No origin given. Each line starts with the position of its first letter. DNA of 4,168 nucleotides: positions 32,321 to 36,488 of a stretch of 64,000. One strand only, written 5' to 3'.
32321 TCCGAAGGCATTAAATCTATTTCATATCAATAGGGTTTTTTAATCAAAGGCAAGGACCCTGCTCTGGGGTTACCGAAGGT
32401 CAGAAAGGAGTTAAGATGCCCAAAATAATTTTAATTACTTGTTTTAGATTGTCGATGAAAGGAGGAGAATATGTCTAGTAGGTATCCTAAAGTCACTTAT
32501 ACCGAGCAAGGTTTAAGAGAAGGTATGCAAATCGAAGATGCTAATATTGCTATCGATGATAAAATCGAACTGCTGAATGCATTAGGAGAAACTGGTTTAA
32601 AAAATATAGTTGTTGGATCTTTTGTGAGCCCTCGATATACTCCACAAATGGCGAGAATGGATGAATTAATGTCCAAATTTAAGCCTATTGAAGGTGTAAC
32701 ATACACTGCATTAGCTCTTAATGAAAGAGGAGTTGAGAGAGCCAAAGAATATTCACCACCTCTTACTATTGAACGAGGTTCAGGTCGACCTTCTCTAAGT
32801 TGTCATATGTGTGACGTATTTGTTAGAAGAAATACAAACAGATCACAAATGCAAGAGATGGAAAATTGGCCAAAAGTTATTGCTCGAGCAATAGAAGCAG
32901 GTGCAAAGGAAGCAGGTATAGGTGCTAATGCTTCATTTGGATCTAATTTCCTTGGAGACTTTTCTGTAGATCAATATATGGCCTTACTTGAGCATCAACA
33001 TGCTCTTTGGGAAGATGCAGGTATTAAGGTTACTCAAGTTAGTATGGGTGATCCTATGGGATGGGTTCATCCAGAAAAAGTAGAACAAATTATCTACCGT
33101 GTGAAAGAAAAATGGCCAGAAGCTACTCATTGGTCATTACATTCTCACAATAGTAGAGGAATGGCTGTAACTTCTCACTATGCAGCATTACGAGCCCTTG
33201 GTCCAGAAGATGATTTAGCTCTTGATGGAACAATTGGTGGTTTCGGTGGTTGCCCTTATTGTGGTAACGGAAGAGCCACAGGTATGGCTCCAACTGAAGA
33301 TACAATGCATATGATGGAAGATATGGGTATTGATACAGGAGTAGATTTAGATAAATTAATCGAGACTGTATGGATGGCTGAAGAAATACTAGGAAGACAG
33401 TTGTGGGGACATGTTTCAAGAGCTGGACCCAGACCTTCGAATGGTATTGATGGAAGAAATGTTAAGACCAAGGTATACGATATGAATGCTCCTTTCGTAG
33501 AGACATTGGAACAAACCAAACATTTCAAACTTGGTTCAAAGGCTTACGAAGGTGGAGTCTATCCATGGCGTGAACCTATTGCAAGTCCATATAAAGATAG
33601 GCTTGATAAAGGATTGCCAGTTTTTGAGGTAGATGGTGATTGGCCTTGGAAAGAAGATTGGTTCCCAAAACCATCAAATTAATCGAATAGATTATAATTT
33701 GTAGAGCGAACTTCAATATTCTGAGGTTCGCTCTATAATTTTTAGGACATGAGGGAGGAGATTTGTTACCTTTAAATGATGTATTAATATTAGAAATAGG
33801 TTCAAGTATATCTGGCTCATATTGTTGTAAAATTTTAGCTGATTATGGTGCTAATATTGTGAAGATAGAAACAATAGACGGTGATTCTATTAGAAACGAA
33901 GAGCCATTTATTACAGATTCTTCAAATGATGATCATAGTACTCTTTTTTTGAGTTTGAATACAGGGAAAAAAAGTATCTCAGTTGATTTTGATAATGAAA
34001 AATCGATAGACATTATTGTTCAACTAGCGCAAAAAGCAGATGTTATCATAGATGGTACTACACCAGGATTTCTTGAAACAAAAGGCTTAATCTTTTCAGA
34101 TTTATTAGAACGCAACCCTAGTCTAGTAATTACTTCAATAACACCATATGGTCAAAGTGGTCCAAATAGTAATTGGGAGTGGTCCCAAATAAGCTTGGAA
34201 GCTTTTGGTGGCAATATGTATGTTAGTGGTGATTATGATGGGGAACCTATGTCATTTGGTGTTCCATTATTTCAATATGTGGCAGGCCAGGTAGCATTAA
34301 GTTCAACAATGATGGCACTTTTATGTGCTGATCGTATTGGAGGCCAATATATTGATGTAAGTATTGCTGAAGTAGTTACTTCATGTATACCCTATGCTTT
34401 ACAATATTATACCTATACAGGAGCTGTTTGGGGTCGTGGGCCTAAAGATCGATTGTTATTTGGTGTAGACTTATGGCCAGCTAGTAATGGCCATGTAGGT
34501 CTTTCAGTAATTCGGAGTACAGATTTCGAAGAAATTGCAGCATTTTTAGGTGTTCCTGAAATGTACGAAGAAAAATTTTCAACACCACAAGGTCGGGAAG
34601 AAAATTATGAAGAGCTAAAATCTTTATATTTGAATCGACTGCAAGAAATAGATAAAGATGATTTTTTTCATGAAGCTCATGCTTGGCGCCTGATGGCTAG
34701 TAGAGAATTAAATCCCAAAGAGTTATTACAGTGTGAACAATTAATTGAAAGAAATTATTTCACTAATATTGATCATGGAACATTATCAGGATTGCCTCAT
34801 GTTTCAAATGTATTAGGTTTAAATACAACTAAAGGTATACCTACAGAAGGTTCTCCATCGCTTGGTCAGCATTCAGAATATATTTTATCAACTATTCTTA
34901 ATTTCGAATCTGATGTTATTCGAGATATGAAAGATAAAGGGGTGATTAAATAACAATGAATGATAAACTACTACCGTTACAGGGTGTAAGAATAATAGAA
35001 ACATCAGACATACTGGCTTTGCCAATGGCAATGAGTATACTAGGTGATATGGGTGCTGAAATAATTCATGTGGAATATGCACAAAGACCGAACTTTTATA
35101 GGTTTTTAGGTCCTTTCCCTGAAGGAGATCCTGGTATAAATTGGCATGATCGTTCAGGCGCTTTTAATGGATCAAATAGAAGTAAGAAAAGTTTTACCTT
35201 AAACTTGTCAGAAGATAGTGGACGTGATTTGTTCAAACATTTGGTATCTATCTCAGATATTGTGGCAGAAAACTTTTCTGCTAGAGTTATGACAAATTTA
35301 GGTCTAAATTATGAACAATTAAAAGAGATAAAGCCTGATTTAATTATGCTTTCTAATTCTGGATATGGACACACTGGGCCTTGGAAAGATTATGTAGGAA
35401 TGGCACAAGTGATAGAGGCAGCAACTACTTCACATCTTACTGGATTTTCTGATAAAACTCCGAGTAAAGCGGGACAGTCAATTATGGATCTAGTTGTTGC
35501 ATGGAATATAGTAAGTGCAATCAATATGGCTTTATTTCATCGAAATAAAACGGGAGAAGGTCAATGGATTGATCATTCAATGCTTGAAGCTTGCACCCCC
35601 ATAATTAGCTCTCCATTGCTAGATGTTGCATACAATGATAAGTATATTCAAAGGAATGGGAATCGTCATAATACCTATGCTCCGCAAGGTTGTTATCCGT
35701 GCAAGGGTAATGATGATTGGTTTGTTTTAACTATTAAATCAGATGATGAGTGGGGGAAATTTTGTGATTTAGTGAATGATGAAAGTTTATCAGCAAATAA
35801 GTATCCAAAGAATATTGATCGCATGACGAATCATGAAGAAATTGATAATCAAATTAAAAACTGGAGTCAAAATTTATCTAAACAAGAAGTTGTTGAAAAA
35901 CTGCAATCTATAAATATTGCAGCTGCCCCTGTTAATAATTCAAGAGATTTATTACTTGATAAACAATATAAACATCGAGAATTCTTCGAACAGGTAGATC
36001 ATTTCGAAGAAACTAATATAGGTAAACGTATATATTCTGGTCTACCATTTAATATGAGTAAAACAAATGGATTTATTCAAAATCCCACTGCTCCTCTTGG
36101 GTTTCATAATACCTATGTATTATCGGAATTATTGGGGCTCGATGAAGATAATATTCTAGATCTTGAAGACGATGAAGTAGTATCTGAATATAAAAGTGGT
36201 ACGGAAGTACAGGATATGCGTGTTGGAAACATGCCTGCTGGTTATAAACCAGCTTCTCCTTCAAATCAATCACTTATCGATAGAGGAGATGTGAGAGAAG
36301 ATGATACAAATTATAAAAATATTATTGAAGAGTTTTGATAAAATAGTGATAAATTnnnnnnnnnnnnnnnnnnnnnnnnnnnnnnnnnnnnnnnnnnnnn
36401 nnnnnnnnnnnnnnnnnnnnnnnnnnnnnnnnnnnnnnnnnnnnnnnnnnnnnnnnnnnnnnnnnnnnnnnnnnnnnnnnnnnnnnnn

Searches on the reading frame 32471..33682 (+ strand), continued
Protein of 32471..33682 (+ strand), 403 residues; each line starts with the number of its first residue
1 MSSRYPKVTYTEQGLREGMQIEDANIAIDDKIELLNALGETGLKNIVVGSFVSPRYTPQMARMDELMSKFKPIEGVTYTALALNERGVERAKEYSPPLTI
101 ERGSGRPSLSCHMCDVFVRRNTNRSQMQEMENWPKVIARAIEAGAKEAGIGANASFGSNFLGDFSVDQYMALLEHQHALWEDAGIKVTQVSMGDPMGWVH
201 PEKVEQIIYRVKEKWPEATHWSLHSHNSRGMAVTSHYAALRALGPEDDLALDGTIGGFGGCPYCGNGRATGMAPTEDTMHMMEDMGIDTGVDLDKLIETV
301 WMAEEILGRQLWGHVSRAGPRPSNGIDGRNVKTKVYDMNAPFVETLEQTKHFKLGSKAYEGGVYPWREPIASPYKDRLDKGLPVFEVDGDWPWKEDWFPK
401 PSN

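Call 46: find_encoding_contigs(protein=P0010, flank=6000, max_places=2)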
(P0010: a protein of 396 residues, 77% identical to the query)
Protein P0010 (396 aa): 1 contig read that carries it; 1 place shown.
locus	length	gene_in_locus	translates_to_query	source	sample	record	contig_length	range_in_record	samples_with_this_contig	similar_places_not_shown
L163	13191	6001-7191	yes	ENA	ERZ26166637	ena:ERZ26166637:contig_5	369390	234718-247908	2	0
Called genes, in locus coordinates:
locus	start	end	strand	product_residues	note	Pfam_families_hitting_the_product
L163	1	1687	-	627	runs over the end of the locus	PF00664:ABC_membrane, PF00005:ABC_tran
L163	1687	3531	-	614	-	PF00664:ABC_membrane, PF00005:ABC_tran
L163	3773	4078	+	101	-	PF01527:HTH_Tnp_1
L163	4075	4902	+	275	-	PF13276:HTH_21, PF00665:rve, PF24764:rva_4 (faint), PF13683:rve_3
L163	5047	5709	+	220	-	PF00583:Acetyltransf_1, PF13508:Acetyltransf_7, PF13673:Acetyltransf_10, PF08445:FR47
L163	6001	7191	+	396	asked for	PF00682:HMGL-like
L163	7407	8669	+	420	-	PF02403:Seryl_tRNA_N, PF00587:tRNA-synt_2b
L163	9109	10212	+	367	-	PF08240:ADH_N, PF00107:ADH_zinc_N, PF13602:ADH_zinc_N_2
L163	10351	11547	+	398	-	PF02515:CoA_transf_3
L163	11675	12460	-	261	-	PF00378:ECH_1, PF16113:ECH_2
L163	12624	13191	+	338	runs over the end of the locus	PF00296:Bac_luciferase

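Call 47: find_encoding_contigs(protein=P0002, flank=2500, max_places=2)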
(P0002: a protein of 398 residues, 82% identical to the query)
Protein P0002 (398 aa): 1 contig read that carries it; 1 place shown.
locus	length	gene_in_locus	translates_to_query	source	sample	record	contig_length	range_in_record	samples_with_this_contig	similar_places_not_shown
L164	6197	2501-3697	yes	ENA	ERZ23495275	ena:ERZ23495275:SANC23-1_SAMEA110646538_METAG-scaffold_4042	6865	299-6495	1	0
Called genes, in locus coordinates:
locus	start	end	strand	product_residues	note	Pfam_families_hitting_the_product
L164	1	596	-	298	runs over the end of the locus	?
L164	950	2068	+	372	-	PF08240:ADH_N, PF16912:Glu_dehyd_C (faint), PF00107:ADH_zinc_N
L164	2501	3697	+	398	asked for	PF00682:HMGL-like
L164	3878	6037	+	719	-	PF12797:Fer4_2 (weak), PF13183:Fer4_8, PF13237:Fer4_10 (weak), PF13187:Fer4_9, PF13484:Fer4_16 (faint), PF13534:Fer4_17 (faint), PF02754:CCG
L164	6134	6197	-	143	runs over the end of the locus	?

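Call 48: find_encoding_contigs(protein=P0005, flank=2500, max_places=2)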
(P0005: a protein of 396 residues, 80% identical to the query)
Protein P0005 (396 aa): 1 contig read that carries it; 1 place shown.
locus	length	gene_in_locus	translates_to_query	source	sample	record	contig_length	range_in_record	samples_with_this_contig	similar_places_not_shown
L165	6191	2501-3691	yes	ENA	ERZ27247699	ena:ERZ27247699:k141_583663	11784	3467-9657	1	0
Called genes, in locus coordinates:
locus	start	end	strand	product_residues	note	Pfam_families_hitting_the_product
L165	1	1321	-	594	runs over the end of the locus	PF00664:ABC_membrane, PF00005:ABC_tran, PF02463:SMC_N (faint)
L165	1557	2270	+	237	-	PF00583:Acetyltransf_1, PF13508:Acetyltransf_7, PF13673:Acetyltransf_10, PF08445:FR47 (weak)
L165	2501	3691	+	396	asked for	PF00682:HMGL-like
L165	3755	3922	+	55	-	-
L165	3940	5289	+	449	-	PF02515:CoA_transf_3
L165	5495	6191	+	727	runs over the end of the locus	PF00580:UvrD-helicase, PF13245:AAA_19, PF01443:Viral_helicase1 (faint), PF13361:UvrD_C, PF13538:UvrD_C_2, PF21196:PcrA_UvrD_tudor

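Call 49: find_encoding_contigs(protein=P0012, flank=2500, max_places=3)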
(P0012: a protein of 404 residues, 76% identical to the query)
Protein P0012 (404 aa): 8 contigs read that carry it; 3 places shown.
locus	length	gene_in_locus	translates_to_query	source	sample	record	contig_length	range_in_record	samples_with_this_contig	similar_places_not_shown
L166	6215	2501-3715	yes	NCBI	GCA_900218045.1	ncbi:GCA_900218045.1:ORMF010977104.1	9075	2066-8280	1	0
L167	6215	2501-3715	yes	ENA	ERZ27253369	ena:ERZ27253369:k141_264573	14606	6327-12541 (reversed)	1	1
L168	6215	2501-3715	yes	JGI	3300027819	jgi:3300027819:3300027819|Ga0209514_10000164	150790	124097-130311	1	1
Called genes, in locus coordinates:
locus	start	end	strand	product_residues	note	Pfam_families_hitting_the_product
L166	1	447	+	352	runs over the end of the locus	-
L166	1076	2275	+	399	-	PF00682:HMGL-like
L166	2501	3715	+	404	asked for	PF00682:HMGL-like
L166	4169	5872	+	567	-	PF13374:TPR_10 (faint), PF13424:TPR_12 (weak)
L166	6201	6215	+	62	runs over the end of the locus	-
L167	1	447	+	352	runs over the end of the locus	-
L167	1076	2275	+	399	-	PF00682:HMGL-like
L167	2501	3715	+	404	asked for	PF00682:HMGL-like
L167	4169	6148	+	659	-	PF13191:AAA_16 (weak), PF13424:TPR_12 (faint), PF13431:TPR_17 (faint), PF07719:TPR_2 (faint), PF13181:TPR_8 (faint), PF13374:TPR_10 (weak)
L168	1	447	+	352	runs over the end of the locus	-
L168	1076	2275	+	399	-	PF00682:HMGL-like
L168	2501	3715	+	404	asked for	PF00682:HMGL-like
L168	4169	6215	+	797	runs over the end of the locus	PF13431:TPR_17 (faint), PF07721:TPR_4 (faint), PF07719:TPR_2 (faint), PF12862:ANAPC5 (faint), PF13181:TPR_8 (faint), PF00515:TPR_1 (faint), PF13374:TPR_10 (weak), PF13424:TPR_12 (weak), +1 more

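Call 50: find_encoding_contigs(protein=P0017, flank=2500, max_places=2)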
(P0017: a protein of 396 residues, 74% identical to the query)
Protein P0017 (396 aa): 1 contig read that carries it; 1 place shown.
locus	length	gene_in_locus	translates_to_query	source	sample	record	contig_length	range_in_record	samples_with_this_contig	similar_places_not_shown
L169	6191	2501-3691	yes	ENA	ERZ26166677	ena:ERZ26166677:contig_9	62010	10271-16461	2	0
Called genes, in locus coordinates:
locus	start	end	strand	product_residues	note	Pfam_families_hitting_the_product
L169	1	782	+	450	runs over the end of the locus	PF02515:CoA_transf_3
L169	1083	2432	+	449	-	PF03972:MmgE_PrpD_N, PF19305:MmgE_PrpD_C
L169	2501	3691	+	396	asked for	PF00682:HMGL-like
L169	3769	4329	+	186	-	PF13452:FAS1_DH_region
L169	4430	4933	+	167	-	-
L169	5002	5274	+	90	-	-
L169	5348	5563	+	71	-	-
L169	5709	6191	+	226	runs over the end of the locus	-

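Call 51: find_encoding_contigs(protein=P0019, flank=2500, max_places=2)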
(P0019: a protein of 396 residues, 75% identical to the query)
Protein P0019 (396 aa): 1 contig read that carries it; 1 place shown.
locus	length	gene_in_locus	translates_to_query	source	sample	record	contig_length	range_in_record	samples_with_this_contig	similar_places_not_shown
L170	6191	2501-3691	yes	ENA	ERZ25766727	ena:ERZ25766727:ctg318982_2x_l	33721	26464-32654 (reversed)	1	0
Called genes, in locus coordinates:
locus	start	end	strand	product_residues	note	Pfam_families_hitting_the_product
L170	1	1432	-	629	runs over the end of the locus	PF00664:ABC_membrane, PF00005:ABC_tran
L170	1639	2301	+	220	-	PF00583:Acetyltransf_1, PF13673:Acetyltransf_10, PF13508:Acetyltransf_7, PF08445:FR47 (weak)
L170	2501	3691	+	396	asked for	PF00682:HMGL-like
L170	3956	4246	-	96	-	PF13683:rve_3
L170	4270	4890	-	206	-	PF13276:HTH_21, PF00665:rve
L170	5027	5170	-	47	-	-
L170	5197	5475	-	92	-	PF01717:Meth_synt_2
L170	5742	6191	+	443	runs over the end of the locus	PF13701:DDE_Tnp_1_4, PF01609:DDE_Tnp_1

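Call 52: find_encoding_contigs(protein=P0022, flank=2500, max_places=2)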
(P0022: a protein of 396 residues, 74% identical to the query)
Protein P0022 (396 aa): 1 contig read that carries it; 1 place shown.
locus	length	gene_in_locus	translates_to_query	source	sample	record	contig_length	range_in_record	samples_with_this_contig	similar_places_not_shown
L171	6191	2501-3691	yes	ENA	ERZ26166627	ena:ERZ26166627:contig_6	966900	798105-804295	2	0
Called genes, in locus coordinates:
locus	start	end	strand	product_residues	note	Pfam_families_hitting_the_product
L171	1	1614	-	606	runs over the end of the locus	PF00664:ABC_membrane, PF00005:ABC_tran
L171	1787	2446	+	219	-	PF13527:Acetyltransf_9 (faint), PF00583:Acetyltransf_1, PF13673:Acetyltransf_10, PF13508:Acetyltransf_7, PF08445:FR47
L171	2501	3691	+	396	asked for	PF00682:HMGL-like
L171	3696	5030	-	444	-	PF00071:Ras (faint), PF00350:Dynamin_N (faint), PF01926:MMR_HSR1, PF02421:FeoB_N, PF00009:GTP_EFTU (weak), PF01926:MMR_HSR1, PF02421:FeoB_N, PF14714:KH_dom-like, +3 more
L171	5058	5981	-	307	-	PF02729:OTCace_N, PF00185:OTCace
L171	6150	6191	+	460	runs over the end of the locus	-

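Call 61: search_solved_structures(query=window:32471-33682:+, max_evalue=0.00001)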
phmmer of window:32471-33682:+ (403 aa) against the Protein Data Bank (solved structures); distinct sequences matched with E-value up to 0.00001: 9.
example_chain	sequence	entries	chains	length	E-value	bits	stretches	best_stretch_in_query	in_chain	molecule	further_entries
1ydo_A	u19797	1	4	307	1.5e-35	126.2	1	5-311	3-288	HMG-CoA Lyase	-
2ftp_A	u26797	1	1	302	1.4e-28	103.2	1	7-310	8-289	hydroxymethylglutaryl-CoA lyase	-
6nds_A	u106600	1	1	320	2.3e-27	99.2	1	12-320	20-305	3-hydroxy-3-methylglutaryl-CoA lyase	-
2cw6_A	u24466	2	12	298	2.8e-26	95.6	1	7-316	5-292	Hydroxymethylglutaryl-CoA lyase, mitochondrial | Hydroxymethylglutaryl-CoA lyase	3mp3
3mp4_A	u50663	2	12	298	1.9e-25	92.9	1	7-316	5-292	Hydroxymethylglutaryl-CoA lyase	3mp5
1ydn_A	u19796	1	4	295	1.3e-21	80.2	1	9-297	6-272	HYDROXYMETHYLGLUTARYL-COA LYASE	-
3a9i_A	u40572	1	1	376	2e-07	33.5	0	12-67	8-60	Homocitrate synthase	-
2ztj_A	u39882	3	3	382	2.1e-07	33.4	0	12-67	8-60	Homocitrate synthase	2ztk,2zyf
6ktq_A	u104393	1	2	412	4.5e-07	32.4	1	6-304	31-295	Homocitrate synthase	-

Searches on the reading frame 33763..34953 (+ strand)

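Call 8: search_protein_families(library=pfam, proteins=[window:33763-34953:+])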
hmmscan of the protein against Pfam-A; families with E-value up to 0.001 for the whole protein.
window:33763-34953:+ (396 aa): 1 family
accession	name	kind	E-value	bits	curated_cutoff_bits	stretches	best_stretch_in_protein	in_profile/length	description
PF02515.22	CoA_transf_3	-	1.3e-68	232.3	23.3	1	4-371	1-366/366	CoA-transferase family III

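Call 9: search_protein_families(library=ncbifam, proteins=[window:33763-34953:+])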
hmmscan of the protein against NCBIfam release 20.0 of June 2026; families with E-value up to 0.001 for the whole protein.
window:33763-34953:+ (396 aa): 7 families
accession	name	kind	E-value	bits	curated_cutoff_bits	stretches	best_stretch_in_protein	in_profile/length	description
NF052585.1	SucGlutTfsCaiB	equivalog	4e-44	150.8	750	1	3-381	7-391/394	succinate--glutarate CoA-transferase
NF041294.1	Scnl_mescCoAtase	equivalog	5.9e-43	147.5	700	1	2-375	2-380/381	succinyl-CoA:mesaconate CoA-transferase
NF003809.0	PRK05398.1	subfamily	7.1e-35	120.4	442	2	3-205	4-204/416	formyl-CoA transferase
TIGR03253.1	oxalate_frc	equivalog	1.5e-33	116.1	504.2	2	3-205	3-203/416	formyl-CoA transferase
NF008511.0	PRK11430.1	equivalog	3.5e-25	88.9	522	1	3-331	9-336/381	CoA:oxalate CoA-transferase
NF002914.1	PRK03525.1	equivalog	1e-24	87.2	413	1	4-396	10-398/400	L-carnitine CoA-transferase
TIGR04253.1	mesacon_CoA_iso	equivalog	7.3e-06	25.2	725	1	16-91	15-87/403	2-methylfumaryl-CoA isomerase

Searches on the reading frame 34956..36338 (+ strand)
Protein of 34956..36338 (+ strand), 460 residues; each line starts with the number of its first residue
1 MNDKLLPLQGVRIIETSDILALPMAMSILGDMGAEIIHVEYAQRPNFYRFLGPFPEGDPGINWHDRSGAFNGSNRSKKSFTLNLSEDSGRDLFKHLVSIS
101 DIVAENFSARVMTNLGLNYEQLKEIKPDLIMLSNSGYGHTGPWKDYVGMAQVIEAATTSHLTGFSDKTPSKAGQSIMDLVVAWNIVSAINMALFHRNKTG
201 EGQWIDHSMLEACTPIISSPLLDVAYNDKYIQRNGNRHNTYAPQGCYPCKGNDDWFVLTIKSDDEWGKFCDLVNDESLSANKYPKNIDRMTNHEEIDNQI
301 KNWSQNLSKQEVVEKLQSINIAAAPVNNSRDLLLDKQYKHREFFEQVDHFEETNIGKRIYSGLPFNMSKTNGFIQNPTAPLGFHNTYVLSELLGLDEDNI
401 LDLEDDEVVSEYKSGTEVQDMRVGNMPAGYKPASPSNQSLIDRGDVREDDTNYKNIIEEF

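Call 8: search_protein_families(library=pfam, proteins=[window:34956-36338:+])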
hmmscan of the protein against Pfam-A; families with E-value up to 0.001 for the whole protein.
window:34956-36338:+ (460 aa): 1 family
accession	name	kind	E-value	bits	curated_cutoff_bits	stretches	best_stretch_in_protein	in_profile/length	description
PF02515.22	CoA_transf_3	-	2.5e-90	303.7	23.3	1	8-385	1-366/366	CoA-transferase family III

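Call 9: search_protein_families(library=ncbifam, proteins=[window:34956-36338:+])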
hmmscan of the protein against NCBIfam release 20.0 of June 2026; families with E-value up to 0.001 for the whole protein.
window:34956-36338:+ (460 aa): 7 families
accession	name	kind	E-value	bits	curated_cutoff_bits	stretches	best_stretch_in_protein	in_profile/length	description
NF052585.1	SucGlutTfsCaiB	equivalog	4.5e-58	196.7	750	1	4-393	4-389/394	succinate--glutarate CoA-transferase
NF041294.1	Scnl_mescCoAtase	equivalog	1.9e-55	188.6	700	1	8-377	4-368/381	succinyl-CoA:mesaconate CoA-transferase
NF003809.0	PRK05398.1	subfamily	2.4e-48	164.7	442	1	7-409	4-416/416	formyl-CoA transferase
NF008511.0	PRK11430.1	equivalog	1e-45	156.5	522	1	6-326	8-317/381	CoA:oxalate CoA-transferase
TIGR03253.1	oxalate_frc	equivalog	1.1e-45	156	504.2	1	7-409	3-416/416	formyl-CoA transferase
NF002914.1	PRK03525.1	equivalog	2.6e-28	99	413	1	7-408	9-396/400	L-carnitine CoA-transferase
TIGR04253.1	mesacon_CoA_iso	equivalog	5e-16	58.7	725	1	8-410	3-401/403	2-methylfumaryl-CoA isomerase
